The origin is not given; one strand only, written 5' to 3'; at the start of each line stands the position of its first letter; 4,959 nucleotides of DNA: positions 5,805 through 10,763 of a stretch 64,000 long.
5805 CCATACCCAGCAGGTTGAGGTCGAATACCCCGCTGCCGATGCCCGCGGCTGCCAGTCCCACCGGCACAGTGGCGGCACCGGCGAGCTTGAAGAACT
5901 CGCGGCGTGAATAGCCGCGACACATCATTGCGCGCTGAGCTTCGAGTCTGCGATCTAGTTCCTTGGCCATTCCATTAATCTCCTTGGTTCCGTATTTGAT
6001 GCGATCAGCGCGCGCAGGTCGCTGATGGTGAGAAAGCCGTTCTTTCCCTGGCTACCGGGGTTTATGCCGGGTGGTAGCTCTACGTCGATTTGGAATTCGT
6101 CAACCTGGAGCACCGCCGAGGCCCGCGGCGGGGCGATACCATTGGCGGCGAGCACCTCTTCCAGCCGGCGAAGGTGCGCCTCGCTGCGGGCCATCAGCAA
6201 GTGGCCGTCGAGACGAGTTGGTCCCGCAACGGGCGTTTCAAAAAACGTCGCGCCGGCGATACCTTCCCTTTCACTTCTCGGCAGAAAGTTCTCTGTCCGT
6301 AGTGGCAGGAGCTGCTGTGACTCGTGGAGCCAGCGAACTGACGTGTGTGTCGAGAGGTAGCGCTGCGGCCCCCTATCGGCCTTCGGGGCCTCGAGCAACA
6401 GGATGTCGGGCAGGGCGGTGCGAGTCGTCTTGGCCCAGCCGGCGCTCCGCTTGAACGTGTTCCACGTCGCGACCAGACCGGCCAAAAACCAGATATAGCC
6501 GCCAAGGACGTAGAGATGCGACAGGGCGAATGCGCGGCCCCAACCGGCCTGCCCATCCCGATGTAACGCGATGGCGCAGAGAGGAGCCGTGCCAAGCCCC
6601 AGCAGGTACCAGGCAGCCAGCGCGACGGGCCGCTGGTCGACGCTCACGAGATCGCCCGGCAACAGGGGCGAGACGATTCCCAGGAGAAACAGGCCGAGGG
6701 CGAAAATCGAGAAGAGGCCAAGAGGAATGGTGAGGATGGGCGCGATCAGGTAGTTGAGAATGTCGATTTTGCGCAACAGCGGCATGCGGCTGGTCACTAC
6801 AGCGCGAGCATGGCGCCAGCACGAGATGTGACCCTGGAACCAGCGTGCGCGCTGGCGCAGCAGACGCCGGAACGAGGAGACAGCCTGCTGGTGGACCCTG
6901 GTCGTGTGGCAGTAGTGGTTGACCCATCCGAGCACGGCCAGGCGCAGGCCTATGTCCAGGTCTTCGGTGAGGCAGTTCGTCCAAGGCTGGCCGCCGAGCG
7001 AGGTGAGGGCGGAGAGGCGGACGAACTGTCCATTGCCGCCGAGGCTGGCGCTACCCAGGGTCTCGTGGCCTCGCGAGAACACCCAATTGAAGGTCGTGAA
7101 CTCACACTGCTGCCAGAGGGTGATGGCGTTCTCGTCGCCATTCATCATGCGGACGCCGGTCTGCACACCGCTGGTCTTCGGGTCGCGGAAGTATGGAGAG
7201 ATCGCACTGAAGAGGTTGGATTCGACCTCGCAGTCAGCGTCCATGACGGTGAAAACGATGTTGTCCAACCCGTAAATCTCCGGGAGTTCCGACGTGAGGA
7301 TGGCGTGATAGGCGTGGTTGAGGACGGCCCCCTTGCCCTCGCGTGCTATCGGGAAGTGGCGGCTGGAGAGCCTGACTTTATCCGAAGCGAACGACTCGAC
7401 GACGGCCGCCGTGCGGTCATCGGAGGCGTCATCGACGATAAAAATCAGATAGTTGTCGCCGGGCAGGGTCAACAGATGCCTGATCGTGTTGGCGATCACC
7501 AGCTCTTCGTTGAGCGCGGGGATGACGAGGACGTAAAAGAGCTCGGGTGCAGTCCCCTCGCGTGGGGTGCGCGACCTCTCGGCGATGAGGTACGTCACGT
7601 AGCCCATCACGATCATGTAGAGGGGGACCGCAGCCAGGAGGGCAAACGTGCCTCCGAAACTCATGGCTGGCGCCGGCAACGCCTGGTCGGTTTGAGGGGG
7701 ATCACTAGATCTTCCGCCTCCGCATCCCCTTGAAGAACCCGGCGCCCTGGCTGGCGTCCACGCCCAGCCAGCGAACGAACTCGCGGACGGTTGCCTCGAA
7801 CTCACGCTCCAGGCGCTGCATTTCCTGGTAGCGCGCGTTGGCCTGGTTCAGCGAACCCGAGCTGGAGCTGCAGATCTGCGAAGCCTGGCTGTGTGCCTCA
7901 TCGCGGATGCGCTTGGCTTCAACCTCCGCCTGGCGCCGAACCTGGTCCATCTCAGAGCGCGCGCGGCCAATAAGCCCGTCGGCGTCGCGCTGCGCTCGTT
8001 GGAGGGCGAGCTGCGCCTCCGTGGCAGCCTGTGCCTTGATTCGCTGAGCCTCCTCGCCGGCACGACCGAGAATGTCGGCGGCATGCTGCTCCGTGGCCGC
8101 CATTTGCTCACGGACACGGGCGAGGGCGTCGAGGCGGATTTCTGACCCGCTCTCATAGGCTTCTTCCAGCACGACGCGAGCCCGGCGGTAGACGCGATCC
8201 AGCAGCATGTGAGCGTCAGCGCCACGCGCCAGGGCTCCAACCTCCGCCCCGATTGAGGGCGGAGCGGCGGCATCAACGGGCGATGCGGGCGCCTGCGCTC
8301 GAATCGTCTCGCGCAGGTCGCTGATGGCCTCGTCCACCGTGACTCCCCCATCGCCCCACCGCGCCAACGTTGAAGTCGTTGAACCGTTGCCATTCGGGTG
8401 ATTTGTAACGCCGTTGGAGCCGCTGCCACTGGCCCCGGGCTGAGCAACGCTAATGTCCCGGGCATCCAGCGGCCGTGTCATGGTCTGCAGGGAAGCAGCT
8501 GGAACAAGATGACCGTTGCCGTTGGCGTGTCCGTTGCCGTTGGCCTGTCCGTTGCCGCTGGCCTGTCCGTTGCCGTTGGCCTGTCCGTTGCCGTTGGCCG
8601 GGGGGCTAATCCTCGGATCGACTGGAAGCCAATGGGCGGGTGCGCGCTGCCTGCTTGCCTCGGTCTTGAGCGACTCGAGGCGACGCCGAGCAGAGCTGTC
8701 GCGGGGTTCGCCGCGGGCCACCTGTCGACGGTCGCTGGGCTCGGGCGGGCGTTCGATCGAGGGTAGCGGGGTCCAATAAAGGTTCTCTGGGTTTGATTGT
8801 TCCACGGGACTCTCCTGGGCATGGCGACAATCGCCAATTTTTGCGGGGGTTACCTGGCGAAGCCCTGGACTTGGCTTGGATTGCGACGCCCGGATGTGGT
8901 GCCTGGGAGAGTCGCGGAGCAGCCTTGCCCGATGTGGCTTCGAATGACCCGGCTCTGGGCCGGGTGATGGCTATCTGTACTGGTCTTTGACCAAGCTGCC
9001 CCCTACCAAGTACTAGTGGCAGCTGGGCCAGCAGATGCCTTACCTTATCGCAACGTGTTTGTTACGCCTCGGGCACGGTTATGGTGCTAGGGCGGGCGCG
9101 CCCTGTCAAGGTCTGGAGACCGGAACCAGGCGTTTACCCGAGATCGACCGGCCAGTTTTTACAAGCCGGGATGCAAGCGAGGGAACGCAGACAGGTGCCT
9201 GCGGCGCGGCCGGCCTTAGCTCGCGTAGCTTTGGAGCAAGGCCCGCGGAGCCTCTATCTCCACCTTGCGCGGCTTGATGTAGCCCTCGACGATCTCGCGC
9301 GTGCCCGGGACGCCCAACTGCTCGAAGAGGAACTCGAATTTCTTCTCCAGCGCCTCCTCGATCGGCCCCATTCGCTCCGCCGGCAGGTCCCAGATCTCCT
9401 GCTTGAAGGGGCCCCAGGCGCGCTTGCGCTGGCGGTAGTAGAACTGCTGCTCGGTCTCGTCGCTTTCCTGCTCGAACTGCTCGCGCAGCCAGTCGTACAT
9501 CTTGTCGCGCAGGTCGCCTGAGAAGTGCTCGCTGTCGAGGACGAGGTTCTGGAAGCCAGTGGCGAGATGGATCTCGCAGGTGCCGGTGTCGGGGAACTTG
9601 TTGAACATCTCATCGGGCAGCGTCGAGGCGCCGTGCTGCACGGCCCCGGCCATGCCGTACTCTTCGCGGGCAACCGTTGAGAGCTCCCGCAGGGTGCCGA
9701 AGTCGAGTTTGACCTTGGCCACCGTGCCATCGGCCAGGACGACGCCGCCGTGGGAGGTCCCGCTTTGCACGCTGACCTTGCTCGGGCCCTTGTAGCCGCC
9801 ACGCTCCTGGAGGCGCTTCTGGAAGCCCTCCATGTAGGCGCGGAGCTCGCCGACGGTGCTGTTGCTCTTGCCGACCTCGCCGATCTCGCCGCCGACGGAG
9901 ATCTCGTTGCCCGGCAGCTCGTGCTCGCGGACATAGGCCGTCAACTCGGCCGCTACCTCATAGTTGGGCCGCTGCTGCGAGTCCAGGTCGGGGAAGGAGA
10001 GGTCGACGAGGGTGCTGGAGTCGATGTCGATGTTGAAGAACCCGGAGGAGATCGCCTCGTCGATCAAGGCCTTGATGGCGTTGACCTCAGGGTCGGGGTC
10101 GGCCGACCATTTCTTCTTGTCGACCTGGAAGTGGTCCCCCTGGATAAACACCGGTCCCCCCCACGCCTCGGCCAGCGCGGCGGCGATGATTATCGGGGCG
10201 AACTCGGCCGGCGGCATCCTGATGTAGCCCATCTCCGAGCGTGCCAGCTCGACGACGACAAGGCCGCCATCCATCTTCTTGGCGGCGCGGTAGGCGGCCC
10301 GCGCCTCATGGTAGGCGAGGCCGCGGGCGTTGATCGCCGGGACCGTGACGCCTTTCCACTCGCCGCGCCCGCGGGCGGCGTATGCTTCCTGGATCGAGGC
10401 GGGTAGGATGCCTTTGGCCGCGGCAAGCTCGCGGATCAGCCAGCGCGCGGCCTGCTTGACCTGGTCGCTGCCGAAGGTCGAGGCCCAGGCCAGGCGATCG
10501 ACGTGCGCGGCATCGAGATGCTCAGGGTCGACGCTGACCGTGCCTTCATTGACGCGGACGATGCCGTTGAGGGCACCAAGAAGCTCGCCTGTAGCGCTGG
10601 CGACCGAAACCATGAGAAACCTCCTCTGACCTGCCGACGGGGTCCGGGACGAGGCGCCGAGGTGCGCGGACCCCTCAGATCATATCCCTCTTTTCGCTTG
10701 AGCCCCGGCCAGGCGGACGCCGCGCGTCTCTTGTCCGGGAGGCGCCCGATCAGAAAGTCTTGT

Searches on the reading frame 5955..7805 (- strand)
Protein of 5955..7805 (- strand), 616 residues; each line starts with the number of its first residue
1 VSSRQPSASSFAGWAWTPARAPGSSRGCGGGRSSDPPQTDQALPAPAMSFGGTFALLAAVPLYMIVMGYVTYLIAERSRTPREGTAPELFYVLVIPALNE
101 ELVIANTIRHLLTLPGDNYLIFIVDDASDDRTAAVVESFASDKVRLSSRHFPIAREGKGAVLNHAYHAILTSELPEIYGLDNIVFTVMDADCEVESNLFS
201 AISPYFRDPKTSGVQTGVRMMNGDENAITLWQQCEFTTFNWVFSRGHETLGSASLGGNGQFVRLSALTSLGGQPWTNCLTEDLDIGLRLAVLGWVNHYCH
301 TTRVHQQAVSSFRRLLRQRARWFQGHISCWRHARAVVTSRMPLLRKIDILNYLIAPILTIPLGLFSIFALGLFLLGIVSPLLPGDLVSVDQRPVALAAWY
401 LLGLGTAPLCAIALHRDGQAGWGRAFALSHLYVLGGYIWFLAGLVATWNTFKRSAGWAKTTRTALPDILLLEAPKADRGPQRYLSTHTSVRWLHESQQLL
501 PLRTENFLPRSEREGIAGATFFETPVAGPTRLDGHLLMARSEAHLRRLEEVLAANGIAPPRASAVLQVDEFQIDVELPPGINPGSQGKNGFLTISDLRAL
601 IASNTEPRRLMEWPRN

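Call 35: search_protein_families(library=pfam, proteins=[window:5955-7805:-], max_evalue=0.00001)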
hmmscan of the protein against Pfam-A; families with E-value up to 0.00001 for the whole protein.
window:5955-7805:- (616 aa): 3 families
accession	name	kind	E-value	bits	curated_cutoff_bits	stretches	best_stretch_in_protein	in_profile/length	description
PF13641.12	Glyco_tranf_2_3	-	5.3e-26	92.5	27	1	91-324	3-229/230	Glycosyltransferase like family 2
PF13632.12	Glyco_trans_2_3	-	1.1e-21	77.9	27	1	185-375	2-190/198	Glycosyl transferase family group 2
PF00535.33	Glycos_transf_2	-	7.2e-17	62.3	23.3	1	93-230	2-127/168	Glycosyl transferase family 2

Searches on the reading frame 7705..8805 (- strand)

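Call 35: search_protein_families(library=pfam, proteins=[window:7705-8805:-], max_evalue=0.00001)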
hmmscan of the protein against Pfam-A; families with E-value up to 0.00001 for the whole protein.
window:7705-8805:- (366 aa): 1 family
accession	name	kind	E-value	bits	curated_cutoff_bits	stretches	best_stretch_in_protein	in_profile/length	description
PF05103.18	DivIVA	-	1.9e-07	31.6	28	0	282-340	72-130/131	DivIVA protein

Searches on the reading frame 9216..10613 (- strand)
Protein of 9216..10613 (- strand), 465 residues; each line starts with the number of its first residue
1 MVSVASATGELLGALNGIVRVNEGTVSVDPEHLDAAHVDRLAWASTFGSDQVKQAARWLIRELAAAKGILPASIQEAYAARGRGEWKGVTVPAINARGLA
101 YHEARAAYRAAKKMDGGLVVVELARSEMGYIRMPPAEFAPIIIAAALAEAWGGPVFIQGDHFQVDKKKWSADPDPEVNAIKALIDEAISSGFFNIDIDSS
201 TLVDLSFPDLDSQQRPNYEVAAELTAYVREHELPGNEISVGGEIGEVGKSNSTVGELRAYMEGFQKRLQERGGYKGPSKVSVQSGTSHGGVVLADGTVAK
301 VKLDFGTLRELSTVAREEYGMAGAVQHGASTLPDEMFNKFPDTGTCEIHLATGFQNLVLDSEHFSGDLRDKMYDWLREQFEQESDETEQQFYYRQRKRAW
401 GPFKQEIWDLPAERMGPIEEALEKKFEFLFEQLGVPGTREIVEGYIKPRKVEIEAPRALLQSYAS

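Call 35: search_protein_families(library=pfam, proteins=[window:9216-10613:-], max_evalue=0.00001)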
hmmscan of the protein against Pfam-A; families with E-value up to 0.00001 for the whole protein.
window:9216-10613:- (465 aa): 1 family
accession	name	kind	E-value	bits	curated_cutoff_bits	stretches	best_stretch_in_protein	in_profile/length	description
PF01116.26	F_bP_aldolase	-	8.7e-14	52.1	25.5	1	87-382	13-260/277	Fructose-bisphosphate aldolase class-II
